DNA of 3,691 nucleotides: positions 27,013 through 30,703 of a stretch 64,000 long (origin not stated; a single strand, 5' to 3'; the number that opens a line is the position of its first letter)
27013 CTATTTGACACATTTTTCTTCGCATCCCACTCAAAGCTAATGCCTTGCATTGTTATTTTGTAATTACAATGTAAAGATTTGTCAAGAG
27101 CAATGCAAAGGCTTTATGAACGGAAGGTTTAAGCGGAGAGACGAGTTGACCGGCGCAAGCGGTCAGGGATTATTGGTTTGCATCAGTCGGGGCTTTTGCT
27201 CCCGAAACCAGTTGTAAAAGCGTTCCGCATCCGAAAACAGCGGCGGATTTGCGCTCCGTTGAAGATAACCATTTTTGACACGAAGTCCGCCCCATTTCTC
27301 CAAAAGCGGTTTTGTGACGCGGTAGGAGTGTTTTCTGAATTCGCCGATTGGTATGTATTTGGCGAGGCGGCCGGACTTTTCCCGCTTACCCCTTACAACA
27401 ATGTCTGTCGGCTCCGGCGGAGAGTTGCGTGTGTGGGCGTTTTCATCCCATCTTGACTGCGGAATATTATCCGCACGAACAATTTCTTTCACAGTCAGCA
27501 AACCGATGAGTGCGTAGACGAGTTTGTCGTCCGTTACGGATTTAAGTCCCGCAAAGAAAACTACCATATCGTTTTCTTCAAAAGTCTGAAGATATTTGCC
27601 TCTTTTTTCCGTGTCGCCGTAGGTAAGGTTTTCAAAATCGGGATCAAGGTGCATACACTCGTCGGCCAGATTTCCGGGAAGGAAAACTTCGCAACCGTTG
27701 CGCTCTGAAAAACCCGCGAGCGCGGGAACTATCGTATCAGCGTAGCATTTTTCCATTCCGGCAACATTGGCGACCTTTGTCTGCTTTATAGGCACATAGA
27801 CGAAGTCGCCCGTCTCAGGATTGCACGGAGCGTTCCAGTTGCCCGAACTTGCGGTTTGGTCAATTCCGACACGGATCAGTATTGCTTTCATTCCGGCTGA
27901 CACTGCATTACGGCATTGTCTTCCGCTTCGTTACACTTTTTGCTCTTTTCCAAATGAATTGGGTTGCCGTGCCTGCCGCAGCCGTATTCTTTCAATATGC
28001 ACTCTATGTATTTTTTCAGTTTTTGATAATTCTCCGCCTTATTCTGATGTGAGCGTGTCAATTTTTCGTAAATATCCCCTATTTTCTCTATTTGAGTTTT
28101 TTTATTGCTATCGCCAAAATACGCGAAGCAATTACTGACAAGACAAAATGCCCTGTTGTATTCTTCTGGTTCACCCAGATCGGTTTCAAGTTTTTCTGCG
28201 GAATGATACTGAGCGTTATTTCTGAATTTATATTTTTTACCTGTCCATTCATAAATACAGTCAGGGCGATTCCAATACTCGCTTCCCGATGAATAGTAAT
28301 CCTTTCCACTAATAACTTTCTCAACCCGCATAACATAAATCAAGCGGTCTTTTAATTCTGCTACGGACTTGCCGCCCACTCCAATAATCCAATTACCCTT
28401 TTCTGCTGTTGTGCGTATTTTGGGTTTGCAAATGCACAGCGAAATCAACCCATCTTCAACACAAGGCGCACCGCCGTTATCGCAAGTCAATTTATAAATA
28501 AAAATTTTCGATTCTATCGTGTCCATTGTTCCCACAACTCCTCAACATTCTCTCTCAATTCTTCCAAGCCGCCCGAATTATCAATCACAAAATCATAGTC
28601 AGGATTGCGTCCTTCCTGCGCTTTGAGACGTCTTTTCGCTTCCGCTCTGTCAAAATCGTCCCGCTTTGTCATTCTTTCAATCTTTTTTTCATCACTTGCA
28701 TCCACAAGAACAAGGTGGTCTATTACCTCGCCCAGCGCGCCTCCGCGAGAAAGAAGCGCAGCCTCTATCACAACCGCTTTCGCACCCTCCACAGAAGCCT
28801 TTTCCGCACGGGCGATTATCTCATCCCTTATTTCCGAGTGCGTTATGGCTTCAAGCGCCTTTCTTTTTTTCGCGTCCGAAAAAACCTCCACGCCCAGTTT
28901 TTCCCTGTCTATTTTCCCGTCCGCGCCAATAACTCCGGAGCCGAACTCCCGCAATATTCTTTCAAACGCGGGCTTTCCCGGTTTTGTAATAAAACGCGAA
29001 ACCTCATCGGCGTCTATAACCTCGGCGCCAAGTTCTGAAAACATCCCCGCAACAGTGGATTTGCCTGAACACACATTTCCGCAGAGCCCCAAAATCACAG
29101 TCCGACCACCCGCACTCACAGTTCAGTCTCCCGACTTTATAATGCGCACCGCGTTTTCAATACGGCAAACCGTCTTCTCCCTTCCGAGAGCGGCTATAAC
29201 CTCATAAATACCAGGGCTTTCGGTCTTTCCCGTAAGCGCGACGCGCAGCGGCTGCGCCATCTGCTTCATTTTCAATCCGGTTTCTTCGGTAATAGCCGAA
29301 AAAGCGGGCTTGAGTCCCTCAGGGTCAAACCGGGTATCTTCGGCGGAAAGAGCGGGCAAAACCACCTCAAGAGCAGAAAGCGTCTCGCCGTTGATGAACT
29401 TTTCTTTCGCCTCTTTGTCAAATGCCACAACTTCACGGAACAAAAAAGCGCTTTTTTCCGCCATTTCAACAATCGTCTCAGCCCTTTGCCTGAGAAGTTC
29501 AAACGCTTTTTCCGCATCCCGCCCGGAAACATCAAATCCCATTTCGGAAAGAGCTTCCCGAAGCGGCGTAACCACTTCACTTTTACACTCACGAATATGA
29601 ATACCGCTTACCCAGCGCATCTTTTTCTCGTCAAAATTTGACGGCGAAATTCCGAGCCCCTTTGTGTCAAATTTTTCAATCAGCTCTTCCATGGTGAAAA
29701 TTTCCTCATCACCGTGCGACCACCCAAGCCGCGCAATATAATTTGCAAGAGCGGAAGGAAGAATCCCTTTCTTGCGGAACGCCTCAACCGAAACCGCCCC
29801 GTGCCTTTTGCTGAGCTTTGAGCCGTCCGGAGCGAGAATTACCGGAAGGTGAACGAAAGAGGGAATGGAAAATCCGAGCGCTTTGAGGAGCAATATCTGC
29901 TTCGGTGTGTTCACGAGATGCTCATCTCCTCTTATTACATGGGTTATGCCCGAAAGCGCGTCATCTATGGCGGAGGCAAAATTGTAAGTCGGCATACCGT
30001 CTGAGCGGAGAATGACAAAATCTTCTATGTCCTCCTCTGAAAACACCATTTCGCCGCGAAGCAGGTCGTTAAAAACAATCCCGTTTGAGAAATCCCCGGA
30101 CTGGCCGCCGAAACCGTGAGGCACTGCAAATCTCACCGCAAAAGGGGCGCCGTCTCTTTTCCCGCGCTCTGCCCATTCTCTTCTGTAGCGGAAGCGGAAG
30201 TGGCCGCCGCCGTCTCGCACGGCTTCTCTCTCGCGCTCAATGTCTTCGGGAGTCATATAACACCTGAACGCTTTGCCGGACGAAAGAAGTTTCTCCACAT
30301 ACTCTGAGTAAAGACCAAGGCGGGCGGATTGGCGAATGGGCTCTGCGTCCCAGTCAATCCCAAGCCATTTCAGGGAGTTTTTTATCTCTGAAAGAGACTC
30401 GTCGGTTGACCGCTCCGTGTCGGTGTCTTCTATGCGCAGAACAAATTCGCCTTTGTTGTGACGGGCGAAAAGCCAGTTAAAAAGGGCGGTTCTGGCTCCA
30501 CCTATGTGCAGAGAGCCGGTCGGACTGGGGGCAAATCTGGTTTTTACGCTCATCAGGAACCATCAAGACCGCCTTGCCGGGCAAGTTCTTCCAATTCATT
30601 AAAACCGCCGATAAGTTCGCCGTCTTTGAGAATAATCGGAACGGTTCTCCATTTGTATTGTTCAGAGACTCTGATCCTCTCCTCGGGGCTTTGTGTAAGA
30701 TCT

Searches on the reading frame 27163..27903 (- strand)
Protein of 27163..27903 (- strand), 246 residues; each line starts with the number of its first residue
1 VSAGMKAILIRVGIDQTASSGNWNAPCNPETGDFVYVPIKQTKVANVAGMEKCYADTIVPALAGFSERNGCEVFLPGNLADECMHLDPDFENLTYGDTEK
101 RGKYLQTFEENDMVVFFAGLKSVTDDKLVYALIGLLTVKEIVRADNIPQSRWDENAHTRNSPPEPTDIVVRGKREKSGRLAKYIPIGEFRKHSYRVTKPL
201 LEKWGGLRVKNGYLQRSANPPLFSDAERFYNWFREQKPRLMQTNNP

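Call 55: search_protein_families(library=pfam, proteins=[window:27163-27903:-], max_evalue=0.001)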
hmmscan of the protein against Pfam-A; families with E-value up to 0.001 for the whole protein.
window:27163-27903:- (246 aa): 1 family
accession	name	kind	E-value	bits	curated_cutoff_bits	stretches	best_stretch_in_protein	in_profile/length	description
PF18754.6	Nmad3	-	5.8e-21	75.7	27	1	6-182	1-188/247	Nucleotide modification associated domain 3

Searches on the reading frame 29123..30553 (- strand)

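Call 55: search_protein_families(library=pfam, proteins=[window:29123-30553:-], max_evalue=0.001)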
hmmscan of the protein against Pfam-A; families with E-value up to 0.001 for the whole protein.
window:29123-30553:- (476 aa): 2 families
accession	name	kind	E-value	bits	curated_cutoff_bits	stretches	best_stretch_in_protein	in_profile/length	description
PF00749.27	tRNA-synt_1c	-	4.7e-98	328.4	23.4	1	3-314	2-314/314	tRNA synthetases class I (E and Q), catalytic domain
PF19269.4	Anticodon_2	-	2.9e-32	112.4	23.6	1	344-468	13-140/141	Anticodon binding domain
